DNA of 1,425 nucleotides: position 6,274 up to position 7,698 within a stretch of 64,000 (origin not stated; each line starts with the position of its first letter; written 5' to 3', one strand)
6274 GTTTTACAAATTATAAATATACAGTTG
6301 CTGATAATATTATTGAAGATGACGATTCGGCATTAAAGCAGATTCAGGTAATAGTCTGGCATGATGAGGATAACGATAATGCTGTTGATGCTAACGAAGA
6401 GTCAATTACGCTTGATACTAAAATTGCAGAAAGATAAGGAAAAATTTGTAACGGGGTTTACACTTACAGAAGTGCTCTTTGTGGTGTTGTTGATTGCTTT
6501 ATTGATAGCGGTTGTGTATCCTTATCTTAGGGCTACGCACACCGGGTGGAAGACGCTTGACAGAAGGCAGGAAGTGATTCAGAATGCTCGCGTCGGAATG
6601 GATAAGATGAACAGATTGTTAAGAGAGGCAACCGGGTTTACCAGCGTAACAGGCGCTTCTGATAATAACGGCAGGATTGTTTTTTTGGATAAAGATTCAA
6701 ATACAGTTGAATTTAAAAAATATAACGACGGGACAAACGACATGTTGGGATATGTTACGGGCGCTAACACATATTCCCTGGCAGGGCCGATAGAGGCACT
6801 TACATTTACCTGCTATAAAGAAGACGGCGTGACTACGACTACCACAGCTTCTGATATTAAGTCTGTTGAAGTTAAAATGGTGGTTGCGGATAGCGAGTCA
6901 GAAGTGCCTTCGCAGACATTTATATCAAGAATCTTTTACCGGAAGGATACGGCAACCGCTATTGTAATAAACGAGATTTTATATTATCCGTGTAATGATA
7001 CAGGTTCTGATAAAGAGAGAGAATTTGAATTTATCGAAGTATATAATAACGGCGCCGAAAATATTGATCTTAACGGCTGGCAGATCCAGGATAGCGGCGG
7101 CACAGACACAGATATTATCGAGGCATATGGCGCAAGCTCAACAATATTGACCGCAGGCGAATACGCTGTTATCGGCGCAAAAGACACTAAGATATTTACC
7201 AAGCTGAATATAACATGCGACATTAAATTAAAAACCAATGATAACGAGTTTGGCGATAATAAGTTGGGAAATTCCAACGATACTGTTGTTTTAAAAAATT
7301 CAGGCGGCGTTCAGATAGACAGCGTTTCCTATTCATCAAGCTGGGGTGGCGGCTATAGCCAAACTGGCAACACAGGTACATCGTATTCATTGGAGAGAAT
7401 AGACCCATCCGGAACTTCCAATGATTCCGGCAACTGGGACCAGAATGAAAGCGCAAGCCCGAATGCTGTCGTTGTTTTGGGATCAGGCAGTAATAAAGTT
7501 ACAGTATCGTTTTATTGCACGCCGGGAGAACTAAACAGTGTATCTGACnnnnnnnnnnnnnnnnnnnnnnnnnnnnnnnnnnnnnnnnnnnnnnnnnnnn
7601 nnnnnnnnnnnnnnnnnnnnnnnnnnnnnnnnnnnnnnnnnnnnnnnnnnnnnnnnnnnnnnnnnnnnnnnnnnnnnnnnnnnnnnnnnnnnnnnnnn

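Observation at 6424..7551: Minor pseudopilin fused to a lamin-tail domain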

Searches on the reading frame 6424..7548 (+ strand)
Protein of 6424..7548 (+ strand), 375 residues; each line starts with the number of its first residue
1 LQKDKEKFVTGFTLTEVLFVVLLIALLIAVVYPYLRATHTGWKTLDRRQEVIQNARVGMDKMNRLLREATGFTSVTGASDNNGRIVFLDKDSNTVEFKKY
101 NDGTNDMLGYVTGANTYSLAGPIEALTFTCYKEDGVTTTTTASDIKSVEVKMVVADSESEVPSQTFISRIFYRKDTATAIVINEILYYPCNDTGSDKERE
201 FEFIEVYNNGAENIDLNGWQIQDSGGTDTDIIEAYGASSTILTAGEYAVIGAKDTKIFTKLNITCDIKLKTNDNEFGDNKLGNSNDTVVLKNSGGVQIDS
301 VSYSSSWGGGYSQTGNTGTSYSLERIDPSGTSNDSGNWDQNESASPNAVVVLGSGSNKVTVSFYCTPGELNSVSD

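Call 3: search_protein_families(library=pfam, proteins=[window:6424-7548:+], max_evalue=0.1)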
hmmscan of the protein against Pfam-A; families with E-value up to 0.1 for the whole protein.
window:6424-7548:+ (375 aa): 2 families
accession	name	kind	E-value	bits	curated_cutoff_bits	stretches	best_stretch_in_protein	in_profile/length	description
PF00932.25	LTD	-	5e-19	69.1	34.3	1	177-304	5-108/109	Lamin Tail Domain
PF07963.17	N_methyl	-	0.034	14.2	21.2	1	11-32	6-27/27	Prokaryotic N-terminal methylation motif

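Call 4: search_protein_families(library=ncbifam, proteins=[window:6424-7548:+], max_evalue=0.1)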
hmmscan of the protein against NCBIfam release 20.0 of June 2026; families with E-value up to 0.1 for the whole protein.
window:6424-7548:+ (375 aa): 9 families
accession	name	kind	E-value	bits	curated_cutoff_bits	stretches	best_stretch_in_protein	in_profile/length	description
TIGR02599.1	TIGR02599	subfamily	0.00023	20.5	256.5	1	11-70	1-60/361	Verru_Chthon cassette protein C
TIGR01710.1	typeII_sec_gspG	equivalog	0.0015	18.6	88.85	1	11-37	2-28/134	type II secretion system major pseudopilin GspG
TIGR01938.1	nqrC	equivalog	0.0041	16.8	144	1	12-64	6-58/251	NADH:ubiquinone reductase (Na(+)-transporting) subunit C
TIGR02532.1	IV_pilin_GFxxxE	domain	0.0047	16.7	16.3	1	11-32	3-24/24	prepilin-type N-terminal cleavage/methylation domain-containing protein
NF041013.1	T4P_ComGE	equivalog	0.013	15.6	49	1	9-56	3-50/83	competence type IV pilus minor pilin ComGE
NF040999.1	pilin_ComGC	equivalog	0.014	15.5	75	1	10-37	2-29/84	competence type IV pilus major pilin ComGC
TIGR01708.2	typeII_sec_gspH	equivalog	0.016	15.2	80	1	11-33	3-25/169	type II secretion system minor pseudopilin GspH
TIGR02596.1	TIGR02596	subfamily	0.034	14.2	70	1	12-35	1-24/196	Verru_Chthon cassette protein D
NF040982.1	ComGD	equivalog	0.066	13.6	70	0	10-32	2-24/139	competence type IV pilus minor pilin ComGD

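Call 5: find_homologous_proteins(query=window:6424-7548:+, max_evalue=0.001)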
Query window:6424-7548:+ (375 aa): 46 proteins with E <= 0.001 among 8000 candidates.
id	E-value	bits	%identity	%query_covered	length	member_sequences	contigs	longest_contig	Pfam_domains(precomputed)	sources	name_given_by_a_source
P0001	1.3e-243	825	100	100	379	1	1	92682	PF00932.26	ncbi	ncbi:MAG: lamin tail domain-containing protein [Candidatus Omnitrophota bacterium]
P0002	7.0e-166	570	68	100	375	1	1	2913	PF07963.18,PF00932.26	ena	-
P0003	5.3e-163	560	68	97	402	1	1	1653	PF00932.26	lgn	-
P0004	2.2e-143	496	60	100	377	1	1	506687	PF00932.26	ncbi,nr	ncbi:MAG: prepilin-type N-terminal cleavage/methylation domain-containing protein [PVC group bacteri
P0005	3.8e-47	179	38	61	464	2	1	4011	PF00932.26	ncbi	-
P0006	1.2e-42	164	29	78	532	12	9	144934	PF00932.26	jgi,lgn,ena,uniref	uniref:Lamin tail domain-containing protein n=1 Tax=Dictyoglomus thermophilum TaxID=14 RepID=A0A7C3P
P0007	6.8e-37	146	50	44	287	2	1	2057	-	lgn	-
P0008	4.1e-33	133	50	43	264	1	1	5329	PF07963.18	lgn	-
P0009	2.3e-29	121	45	43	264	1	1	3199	-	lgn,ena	-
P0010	1.5e-28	118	37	59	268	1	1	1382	-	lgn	-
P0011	2.9e-28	117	37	57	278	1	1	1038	PF07963.18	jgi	jgi:prepilin-type N-terminal cleavage/methylation domain-containing protein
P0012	3.8e-28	117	46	44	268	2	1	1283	PF07963.18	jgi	-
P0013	1.3e-25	108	43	43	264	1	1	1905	-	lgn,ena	-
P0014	2.2e-23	101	39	43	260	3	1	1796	PF07963.18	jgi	-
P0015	3.3e-20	91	32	42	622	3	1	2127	PF13585.13,PF00932.26,PF07705.18,PF13860.13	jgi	jgi:hypothetical protein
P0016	8.5e-20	89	31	43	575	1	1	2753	PF00932.26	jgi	jgi:hypothetical protein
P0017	3.3e-19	87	32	54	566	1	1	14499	PF13585.13,PF00932.26,PF13860.13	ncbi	-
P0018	3.7e-18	84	31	54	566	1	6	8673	PF13585.13,PF00932.26,PF13860.13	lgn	-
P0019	7.2e-18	83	32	54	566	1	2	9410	PF13585.13,PF00932.26,PF13860.13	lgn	-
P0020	1.0e-17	82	30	55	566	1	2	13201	PF13585.13,PF00932.26,PF07705.18,PF13860.13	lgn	-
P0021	1.5e-17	82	32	52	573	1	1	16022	PF13585.13,PF00932.26,PF13860.13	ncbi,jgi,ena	-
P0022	6.1e-17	80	31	54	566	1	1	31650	PF00932.26,PF13860.13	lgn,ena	-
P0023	1.5e-16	79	35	45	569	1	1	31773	PF13585.13,PF00932.26,PF07705.18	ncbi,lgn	-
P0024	3.2e-16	78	35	45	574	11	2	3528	PF00932.26,PF13860.13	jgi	jgi:hypothetical protein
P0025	9.8e-15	73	28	46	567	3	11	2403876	PF13585.13,PF00932.26,PF13860.13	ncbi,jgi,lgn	-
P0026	2.9e-13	68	30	43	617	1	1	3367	PF00932.26,PF07705.18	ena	-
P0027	1.3e-9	56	30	55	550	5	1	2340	PF00932.26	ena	-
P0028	2.1e-9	55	30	45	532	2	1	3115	PF13585.13,PF00932.26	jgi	-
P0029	3.0e-9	55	34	45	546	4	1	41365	PF00932.26,PF18962.8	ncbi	-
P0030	3.5e-9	54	25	52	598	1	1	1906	PF13205.13,PF00932.26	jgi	jgi:hypothetical protein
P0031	4.3e-9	54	33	40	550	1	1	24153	PF00932.26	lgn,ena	-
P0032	3.4e-8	51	30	55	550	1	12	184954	PF13585.13,PF00932.26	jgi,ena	jgi:hypothetical protein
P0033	7.2e-8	50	30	42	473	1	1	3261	PF00932.26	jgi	-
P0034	8.4e-8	50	30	45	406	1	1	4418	PF00932.26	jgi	-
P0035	5.1e-7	47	28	53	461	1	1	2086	PF00932.26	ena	-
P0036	7.4e-7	47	26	45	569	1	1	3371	PF13585.13,PF13205.13,PF00932.26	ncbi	-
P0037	9.8e-7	46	31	42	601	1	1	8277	PF13585.13,PF00932.26,PF13860.13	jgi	jgi:hypothetical protein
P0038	1.5e-6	46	27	53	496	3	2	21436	PF00932.26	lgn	-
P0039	3.9e-6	44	37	41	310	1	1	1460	PF00932.26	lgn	-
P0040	6.7e-6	44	36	44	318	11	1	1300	PF00932.26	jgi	jgi:hypothetical protein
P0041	1.1e-5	43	28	59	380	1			PF00932.26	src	-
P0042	1.3e-5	43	26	46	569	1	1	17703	PF13585.13,PF00932.26,PF13860.13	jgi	-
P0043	3.4e-5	41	27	39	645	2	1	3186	PF00932.26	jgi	jgi:hypothetical protein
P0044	1.4e-4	39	30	45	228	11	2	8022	PF00932.26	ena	-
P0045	3.0e-4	38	31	45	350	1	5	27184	PF00932.26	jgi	jgi:hypothetical protein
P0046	3.9e-4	38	29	43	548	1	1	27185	PF00801.27,PF00932.26,PF18911.7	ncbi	-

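Call 12: predict_structure(protein=window:6424-7548:+)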
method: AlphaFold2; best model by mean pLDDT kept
length: 375 residues; sequences in the alignment: 1
mean_pLDDT: 41.5   pTM: 0.25
mean pLDDT of the five models: 41.5, 35.0, 34.2, 32.0, 31.6
residues with pLDDT >= 90: 4; 70-90: 19; 50-70: 29; < 50: 323
segments of 3 or more residues with pLDDT < 50: 41-213, 221-239, 242-266, 268-296, 298-301, 304-356, 360-375
pLDDT, mean of each block of 10 residues (from residue 1): 51 79 88 65 39 36 38 36 37 40 39 29 27 29 28 25 32 36 35 34 44 49 38 41 47 38 46 39 42 45 44 37 36 38 38 48 43 36
secondary structure, 60 per line:
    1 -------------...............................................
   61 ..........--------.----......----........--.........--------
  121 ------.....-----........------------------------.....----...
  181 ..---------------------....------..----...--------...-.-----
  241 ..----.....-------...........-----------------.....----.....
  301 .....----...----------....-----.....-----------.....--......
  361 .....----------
elements in order: H14-70 E84-89 E94-101 E104-112 E127-131 E137-141 E169-173 E178-182 E204-207 E220-222 E231-233 E247-251 E259-269 E287-291 E296-305 E310-312 E323-326 E332-336 E348-352 E355-365

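Call 15: find_encoding_contigs(protein=P0004, flank=10000, max_places=3)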
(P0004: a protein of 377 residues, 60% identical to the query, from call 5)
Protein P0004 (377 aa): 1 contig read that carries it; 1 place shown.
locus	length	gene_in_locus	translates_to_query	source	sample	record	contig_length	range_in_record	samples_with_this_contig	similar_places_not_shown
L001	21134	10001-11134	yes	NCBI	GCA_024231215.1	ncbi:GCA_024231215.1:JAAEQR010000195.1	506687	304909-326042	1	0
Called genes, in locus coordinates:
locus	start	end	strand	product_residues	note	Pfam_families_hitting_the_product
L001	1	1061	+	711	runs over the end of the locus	PF01926:MMR_HSR1, PF02421:FeoB_N, PF09439:SRPRB (weak), PF17910:FeoB_Cyto, PF07670:Gate, PF07664:FeoB_C, PF07670:Gate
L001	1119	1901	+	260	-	PF01476:LysM, PF01510:Amidase_2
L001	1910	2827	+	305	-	PF04055:Radical_SAM, PF16199:Radical_SAM_C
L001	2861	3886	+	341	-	PF15887:Peptidase_Mx (weak)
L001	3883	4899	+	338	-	PF02655:ATP-grasp_3, PF07478:Dala_Dala_lig_C, PF13535:ATP-grasp_4 (faint)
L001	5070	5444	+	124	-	PF00072:Response_reg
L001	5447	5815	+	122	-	PF00072:Response_reg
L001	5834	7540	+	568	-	PF05157:MshEN, PF00437:T2SSE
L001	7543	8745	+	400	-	PF28597:T2SSF_N, PF00482:T2SSF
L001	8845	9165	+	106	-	PF07963:N_methyl (weak), PF26697:ComGC_C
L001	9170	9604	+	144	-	PF07963:N_methyl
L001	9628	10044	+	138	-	-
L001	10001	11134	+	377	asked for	PF00932:LTD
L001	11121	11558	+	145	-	-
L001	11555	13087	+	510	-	PF11104:PilM_2, PF05137:PilN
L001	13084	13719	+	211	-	PF04350:PilO (weak)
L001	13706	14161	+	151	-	-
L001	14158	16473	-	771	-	PF13424:TPR_12, PF13414:TPR_11, PF00515:TPR_1 (weak), PF13414:TPR_11, PF13424:TPR_12, PF00515:TPR_1 (weak), PF07719:TPR_2 (weak), PF23914:TPR_CcmH_CycH, +12 more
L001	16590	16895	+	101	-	PF02001:DUF134, PF13384:HTH_23 (faint), PF08281:Sigma70_r4_2 (weak), PF04545:Sigma70_r4 (weak)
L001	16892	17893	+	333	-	PF03773:ArsP_1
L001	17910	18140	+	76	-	PF13192:Thioredoxin_3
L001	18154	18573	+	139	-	-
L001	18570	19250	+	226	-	PF02683:DsbD_TM, PF13386:DsbD_2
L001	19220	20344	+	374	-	PF13593:SBF_like, PF01758:SBF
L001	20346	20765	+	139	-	PF01451:LMWPc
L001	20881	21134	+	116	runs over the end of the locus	PF00190:Cupin_1 (weak), PF07883:Cupin_2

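Call 16: find_encoding_contigs(protein=P0002, flank=5000, max_places=2)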
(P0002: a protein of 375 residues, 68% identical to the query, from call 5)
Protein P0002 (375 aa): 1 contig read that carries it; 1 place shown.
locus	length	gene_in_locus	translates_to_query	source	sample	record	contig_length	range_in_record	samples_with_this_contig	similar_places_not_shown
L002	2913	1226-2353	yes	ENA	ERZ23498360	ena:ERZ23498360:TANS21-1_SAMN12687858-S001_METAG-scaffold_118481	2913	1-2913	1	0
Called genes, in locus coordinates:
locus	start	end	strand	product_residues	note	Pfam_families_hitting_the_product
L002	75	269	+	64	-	PF07963:N_methyl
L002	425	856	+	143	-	PF07963:N_methyl (weak)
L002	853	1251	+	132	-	-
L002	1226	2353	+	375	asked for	PF07963:N_methyl (weak), PF00932:LTD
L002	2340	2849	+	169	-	-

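Call 17: find_encoding_contigs(protein=P0003, flank=5000, max_places=2)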
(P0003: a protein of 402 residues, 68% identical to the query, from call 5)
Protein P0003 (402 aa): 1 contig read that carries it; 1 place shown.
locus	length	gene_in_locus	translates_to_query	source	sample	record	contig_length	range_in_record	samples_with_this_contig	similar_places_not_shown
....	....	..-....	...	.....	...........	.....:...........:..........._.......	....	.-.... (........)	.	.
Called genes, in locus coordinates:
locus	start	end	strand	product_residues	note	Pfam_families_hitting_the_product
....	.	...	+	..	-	?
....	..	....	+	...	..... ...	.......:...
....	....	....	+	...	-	?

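Call 18: find_encoding_contigs(protein=P0006, flank=10000, max_places=2)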
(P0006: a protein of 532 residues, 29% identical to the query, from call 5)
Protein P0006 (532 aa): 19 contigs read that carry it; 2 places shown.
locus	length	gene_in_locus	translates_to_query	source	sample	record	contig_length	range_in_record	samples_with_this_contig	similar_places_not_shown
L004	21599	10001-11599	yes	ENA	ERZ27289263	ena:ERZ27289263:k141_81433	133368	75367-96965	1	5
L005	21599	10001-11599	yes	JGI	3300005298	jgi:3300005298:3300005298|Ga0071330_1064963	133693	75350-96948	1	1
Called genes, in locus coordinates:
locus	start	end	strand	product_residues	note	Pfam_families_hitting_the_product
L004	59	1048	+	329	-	PF02463:SMC_N (weak), PF00005:ABC_tran, PF13304:AAA_21 (weak), PF08352:oligo_HPY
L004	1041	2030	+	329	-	PF00005:ABC_tran, PF08352:oligo_HPY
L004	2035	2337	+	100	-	PF02686:GatC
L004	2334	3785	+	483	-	PF01425:Amidase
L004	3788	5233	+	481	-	PF02934:GatB_N, PF02637:GatB_Yqey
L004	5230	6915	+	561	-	PF13173:AAA_14 (faint), PF05157:MshEN, PF00437:T2SSE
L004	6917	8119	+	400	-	PF28597:T2SSF_N, PF00482:T2SSF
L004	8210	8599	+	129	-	PF07963:N_methyl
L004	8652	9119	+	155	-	-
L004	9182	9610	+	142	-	-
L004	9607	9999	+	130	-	-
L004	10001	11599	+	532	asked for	PF00932:LTD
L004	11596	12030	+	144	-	-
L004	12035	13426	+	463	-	PF05137:PilN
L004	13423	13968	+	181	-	-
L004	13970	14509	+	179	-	-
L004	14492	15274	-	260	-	-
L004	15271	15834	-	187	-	-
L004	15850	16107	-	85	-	-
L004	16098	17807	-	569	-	PF16241:DUF4900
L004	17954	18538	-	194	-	-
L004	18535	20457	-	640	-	PF23981:DUF7305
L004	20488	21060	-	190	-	PF07963:N_methyl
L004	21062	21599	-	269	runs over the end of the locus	PF07963:N_methyl (weak)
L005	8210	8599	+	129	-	PF07963:N_methyl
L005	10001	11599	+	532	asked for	PF00932:LTD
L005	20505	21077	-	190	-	PF07963:N_methyl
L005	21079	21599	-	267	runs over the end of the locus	PF07963:N_methyl (weak)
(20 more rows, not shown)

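Call 29: search_protein_representatives(alignment_id=A1)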
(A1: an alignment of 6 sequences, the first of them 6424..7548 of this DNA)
Query: 6 sequences, 367 profile positions. Proteins with E-value up to 0.001 (for the whole library): 34687; up to 1e-10: 11180; up to 1e-30: 1085. The best 150 are listed.
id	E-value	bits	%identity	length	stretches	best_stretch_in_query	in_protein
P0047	3.2e-214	727.1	-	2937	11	174-335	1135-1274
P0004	9.2e-187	636.8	-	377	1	1-367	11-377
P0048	8.8e-180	613.8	-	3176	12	174-339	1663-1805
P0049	2.4e-163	559.7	-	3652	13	173-335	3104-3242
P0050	1.6e-157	540.5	-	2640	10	140-333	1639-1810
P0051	1.7e-154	530.5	-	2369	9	174-334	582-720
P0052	5.4e-149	512.5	-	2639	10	152-338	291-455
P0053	7.1e-145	498.9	-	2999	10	165-336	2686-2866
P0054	1.2e-143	494.9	-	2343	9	147-338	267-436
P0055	4.2e-133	460.2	-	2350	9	174-343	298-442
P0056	3.4e-132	457.2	-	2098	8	142-339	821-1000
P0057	5.9e-128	443.3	-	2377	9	151-333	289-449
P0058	1.2e-122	425.8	-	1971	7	176-335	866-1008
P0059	4.5e-121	420.6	-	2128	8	173-333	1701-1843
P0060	3.0e-119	414.6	-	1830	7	173-353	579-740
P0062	2.3e-117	408.4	-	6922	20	143-334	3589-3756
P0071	5.3e-104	364.5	-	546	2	4-341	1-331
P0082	2.6e-96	339.2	-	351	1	3-333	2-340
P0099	2.1e-88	313.1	-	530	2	3-322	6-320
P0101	3.9e-88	312.2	-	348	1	6-334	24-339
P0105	3.3e-86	305.9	-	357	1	5-334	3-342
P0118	2.7e-81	289.7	-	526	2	5-338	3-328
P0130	2.4e-78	280.1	-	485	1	4-335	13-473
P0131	2.5e-78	280.0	-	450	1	30-334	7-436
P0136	3.1e-77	276.4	-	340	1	3-335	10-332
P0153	6.0e-74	265.6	-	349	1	3-340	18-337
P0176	6.6e-70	252.3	-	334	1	6-335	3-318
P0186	2.5e-68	247.1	-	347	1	4-366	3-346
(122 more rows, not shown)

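Call 41: predict_structure(alignment_id=A2)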
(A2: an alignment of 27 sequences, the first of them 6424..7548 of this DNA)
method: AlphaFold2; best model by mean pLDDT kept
length: 375 residues; sequences in the alignment: 27
mean_pLDDT: 89.7   pTM: 0.60
mean pLDDT of the five models: 89.7, 89.6, 89.2, 88.9, 88.3
residues with pLDDT >= 90: 249; 70-90: 105; 50-70: 15; < 50: 6
segments of 3 or more residues with pLDDT < 50: none
pLDDT, mean of each block of 10 residues (from residue 1): 51 77 90 84 85 92 91 93 93 93 95 93 96 90 90 91 93 65 96 92 95 93 80 96 96 96 96 85 90 90 92 96 92 91 97 94 96 84
secondary structure, 60 per line:
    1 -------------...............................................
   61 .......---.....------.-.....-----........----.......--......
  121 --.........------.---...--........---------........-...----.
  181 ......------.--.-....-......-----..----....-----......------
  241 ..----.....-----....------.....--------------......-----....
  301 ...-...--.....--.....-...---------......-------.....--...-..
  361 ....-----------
elements in order: H14-67 E71-75 E84-88 E94-101 E106-112 E115-120 E123-131 E147-154 E164-171 E180-186 H198-201 E203-208 E220-223 E229-234 E247-251 H257-260 E267-271 E286-291 E297-303 E310-314 E317-321 E323-325 E338-340 E348-352 E359-364
